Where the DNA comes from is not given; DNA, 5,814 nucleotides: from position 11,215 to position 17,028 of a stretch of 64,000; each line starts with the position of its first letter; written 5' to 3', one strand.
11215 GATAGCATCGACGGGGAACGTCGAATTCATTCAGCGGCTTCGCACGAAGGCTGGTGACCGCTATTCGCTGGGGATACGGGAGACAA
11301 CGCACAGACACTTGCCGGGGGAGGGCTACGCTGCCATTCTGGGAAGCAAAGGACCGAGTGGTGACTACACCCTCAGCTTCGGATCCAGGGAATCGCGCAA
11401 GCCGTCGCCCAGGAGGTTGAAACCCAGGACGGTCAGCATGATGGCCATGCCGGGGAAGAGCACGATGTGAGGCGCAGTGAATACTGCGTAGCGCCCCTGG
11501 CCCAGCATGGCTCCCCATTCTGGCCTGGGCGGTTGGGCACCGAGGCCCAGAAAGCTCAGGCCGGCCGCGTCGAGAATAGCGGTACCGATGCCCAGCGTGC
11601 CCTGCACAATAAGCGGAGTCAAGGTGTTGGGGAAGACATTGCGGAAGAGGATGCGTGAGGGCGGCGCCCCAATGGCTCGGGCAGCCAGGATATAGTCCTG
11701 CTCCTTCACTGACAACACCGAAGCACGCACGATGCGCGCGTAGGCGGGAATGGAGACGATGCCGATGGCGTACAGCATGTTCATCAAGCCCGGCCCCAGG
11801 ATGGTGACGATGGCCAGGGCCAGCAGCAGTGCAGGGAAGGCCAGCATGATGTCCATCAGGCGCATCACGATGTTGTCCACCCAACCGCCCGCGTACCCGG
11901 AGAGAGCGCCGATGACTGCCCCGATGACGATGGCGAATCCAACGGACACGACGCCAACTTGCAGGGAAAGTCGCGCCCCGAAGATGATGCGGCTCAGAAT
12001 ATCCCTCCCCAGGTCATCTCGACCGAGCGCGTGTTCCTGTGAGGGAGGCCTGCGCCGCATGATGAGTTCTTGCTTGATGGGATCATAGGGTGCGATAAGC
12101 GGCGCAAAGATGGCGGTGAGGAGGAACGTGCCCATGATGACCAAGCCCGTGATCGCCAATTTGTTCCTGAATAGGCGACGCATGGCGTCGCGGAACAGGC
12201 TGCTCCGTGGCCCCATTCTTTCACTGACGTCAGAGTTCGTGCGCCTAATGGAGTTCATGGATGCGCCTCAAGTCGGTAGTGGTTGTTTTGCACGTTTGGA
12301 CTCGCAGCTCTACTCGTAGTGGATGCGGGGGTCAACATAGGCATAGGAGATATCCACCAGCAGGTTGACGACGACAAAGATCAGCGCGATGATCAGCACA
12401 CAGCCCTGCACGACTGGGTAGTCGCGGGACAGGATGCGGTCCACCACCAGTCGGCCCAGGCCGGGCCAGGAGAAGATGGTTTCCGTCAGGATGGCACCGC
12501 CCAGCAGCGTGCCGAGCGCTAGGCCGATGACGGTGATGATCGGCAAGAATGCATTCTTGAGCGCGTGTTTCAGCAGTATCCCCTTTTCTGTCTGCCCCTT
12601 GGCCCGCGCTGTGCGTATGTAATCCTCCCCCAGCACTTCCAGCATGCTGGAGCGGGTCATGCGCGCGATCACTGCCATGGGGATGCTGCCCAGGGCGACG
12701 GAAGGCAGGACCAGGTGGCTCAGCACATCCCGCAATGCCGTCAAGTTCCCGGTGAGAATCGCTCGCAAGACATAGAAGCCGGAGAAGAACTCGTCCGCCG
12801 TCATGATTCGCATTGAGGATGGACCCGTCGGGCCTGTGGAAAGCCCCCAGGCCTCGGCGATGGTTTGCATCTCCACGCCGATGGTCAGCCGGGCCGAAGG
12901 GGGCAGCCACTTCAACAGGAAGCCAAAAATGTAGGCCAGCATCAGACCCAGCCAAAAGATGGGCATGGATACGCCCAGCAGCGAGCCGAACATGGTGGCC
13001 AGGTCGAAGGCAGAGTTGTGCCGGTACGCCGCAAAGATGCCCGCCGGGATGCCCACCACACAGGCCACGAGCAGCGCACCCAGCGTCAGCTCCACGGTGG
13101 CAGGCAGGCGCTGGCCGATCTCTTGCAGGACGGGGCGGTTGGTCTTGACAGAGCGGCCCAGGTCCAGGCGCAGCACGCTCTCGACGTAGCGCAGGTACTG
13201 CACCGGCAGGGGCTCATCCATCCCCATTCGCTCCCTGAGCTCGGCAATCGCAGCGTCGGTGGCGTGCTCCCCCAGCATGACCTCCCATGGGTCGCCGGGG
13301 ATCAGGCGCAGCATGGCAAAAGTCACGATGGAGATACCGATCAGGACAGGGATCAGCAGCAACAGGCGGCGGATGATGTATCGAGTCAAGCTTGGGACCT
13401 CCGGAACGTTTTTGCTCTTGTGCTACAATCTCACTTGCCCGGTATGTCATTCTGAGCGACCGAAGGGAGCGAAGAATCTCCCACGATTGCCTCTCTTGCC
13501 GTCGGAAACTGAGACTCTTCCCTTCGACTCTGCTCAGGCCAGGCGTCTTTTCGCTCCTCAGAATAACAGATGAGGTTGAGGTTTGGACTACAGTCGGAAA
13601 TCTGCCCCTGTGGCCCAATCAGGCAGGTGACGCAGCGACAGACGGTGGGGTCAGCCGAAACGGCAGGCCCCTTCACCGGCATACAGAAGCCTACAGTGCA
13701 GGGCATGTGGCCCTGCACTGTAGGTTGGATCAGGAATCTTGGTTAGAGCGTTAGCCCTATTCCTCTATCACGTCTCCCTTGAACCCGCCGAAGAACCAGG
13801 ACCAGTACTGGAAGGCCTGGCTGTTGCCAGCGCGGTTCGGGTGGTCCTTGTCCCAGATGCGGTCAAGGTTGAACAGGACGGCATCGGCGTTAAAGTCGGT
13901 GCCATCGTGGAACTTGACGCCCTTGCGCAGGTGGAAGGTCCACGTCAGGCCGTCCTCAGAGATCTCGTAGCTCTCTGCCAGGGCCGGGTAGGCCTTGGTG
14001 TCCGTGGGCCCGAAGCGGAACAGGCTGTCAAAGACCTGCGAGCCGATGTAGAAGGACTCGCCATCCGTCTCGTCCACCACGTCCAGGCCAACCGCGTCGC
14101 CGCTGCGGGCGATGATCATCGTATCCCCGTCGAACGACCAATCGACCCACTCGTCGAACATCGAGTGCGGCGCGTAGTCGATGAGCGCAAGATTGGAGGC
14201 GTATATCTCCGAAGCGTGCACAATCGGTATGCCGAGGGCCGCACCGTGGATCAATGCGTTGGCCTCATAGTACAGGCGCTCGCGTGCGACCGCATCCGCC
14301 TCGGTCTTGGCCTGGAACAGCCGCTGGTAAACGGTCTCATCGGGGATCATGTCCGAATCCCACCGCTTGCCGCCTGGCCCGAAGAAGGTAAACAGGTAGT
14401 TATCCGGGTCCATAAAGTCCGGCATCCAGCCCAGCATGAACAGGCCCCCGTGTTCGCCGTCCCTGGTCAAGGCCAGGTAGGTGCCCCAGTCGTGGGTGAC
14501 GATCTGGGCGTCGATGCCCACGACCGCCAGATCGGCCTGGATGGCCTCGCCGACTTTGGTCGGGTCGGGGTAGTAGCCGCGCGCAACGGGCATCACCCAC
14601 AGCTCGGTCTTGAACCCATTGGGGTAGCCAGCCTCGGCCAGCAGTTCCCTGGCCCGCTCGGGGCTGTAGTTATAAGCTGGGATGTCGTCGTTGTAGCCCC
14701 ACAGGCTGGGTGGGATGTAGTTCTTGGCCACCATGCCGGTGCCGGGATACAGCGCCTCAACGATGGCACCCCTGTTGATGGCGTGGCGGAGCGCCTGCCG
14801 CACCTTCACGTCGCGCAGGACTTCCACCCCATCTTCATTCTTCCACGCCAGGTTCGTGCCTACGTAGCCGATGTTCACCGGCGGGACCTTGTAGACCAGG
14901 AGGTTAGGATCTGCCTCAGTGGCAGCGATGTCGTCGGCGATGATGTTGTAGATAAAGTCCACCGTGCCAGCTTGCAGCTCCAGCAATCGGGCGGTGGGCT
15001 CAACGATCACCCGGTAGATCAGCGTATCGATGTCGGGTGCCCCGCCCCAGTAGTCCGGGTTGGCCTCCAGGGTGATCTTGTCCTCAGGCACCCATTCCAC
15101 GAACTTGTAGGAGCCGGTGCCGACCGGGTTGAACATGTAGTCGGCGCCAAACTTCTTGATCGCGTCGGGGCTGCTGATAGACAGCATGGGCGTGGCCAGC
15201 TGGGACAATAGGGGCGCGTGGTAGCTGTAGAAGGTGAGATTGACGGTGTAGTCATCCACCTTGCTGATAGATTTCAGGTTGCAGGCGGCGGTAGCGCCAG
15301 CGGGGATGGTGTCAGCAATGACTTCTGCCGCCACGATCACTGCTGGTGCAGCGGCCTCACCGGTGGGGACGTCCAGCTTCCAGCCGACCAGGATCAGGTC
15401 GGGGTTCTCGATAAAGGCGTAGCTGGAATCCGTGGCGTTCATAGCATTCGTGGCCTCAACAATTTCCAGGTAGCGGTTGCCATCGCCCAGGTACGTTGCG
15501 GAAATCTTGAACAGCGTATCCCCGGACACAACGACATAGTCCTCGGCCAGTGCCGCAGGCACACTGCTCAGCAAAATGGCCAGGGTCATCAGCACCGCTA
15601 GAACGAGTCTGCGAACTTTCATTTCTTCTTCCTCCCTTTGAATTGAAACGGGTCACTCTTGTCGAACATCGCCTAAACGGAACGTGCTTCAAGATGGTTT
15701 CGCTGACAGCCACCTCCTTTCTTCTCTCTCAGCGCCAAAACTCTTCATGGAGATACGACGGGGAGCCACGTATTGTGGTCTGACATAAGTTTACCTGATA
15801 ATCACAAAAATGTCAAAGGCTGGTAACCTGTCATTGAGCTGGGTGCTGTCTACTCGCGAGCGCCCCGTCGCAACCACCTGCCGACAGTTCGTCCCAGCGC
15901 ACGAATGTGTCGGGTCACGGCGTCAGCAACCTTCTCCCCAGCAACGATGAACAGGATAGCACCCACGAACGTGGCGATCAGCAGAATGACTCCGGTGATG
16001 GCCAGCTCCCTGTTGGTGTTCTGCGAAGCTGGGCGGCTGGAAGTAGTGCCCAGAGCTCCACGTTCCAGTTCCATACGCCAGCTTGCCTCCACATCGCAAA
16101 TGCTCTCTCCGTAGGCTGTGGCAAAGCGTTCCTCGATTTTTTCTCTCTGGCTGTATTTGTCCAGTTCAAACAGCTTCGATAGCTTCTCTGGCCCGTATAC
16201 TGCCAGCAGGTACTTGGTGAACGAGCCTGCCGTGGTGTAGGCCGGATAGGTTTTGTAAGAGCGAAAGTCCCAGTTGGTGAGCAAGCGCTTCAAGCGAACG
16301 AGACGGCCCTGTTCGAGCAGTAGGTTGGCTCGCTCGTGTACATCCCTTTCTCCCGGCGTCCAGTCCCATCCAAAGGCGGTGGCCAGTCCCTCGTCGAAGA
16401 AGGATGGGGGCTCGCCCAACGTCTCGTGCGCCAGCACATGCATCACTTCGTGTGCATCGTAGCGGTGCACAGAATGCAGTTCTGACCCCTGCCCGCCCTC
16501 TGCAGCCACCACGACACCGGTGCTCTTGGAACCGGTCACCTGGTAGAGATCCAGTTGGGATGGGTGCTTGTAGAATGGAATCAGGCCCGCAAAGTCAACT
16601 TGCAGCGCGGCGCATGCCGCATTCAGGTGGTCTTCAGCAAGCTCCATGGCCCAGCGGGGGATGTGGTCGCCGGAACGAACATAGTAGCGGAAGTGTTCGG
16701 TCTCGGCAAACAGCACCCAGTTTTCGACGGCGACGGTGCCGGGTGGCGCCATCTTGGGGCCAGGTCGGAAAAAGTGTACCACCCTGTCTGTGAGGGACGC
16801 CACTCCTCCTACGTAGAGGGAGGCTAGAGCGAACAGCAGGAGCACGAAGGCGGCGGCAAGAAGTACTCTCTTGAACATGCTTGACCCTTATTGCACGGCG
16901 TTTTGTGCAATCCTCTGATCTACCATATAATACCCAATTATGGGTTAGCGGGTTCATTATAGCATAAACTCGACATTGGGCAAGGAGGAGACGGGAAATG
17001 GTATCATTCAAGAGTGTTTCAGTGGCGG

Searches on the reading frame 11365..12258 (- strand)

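Call 35: search_protein_families(library=pfam, proteins=[window:11365-12258:-], max_evalue=0.00001)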
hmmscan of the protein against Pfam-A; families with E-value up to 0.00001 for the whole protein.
window:11365-12258:- (297 aa): 2 families
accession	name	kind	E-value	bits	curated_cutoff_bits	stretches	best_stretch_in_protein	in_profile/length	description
PF00528.27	BPD_transp_1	-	9e-33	114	26.4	1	113-296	1-183/184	Binding-protein-dependent transport system inner membrane component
PF12911.12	OppC_N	-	2.8e-17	62.8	23.9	1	20-72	1-53/53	N-terminal TM domain of oligopeptide transport permease C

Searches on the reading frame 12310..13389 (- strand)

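Call 35: search_protein_families(library=pfam, proteins=[window:12310-13389:-], max_evalue=0.00001)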
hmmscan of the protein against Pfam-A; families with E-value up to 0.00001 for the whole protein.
window:12310-13389:- (359 aa): 2 families
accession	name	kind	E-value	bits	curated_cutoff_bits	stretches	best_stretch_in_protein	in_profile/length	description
PF00528.27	BPD_transp_1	-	2.7e-44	151.5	26.4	1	113-357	1-183/184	Binding-protein-dependent transport system inner membrane component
PF19300.4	BPD_transp_1_N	-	5.1e-17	62.5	23.8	1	1-102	1-114/114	Binding-prot-dependent transport system membrane comp, N-term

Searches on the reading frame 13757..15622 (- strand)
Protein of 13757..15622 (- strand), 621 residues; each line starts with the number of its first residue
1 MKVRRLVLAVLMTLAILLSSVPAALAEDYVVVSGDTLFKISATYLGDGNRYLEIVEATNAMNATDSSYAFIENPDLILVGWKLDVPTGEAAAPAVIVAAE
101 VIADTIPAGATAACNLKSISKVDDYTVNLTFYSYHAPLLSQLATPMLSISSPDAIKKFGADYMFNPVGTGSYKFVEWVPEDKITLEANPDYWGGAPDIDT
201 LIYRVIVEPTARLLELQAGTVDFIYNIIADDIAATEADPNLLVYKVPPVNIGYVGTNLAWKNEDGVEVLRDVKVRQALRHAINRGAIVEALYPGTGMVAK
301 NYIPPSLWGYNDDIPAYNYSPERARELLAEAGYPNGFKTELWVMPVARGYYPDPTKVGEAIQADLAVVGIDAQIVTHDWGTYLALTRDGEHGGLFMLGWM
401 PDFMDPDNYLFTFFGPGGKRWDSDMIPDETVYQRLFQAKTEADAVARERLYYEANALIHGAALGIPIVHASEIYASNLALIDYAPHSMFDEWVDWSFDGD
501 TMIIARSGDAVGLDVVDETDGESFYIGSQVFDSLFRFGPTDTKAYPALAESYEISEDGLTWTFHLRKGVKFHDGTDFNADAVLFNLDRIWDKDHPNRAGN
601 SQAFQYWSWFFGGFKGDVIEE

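Call 35: search_protein_families(library=pfam, proteins=[window:13757-15622:-], max_evalue=0.00001)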
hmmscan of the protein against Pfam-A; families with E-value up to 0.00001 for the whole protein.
window:13757-15622:- (621 aa): 1 family
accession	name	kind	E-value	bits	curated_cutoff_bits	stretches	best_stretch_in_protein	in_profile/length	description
PF00496.27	SBP_bac_5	-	1.1e-101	341.1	32.4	2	115-419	64-366/368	Bacterial extracellular solute-binding proteins, family 5 Middle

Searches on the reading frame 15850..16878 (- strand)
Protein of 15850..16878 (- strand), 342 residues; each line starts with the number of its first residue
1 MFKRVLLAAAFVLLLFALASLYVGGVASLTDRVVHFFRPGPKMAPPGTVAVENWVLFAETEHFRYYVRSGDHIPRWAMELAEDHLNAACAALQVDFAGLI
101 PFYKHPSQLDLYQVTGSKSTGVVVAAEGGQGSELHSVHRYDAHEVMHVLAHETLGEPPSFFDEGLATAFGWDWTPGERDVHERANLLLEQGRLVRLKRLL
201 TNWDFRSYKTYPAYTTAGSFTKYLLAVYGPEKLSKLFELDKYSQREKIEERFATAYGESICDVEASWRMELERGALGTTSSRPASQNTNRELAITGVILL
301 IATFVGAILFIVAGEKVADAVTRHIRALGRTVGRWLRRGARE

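Call 35: search_protein_families(library=pfam, proteins=[window:15850-16878:-], max_evalue=0.00001)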
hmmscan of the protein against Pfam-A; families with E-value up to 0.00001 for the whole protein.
window:15850-16878:- (342 aa): 1 family
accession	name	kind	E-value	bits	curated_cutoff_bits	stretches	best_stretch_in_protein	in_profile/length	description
PF13485.12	Peptidase_MA_2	-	1.4e-07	32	32.4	1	142-270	75-198/201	Peptidase MA superfamily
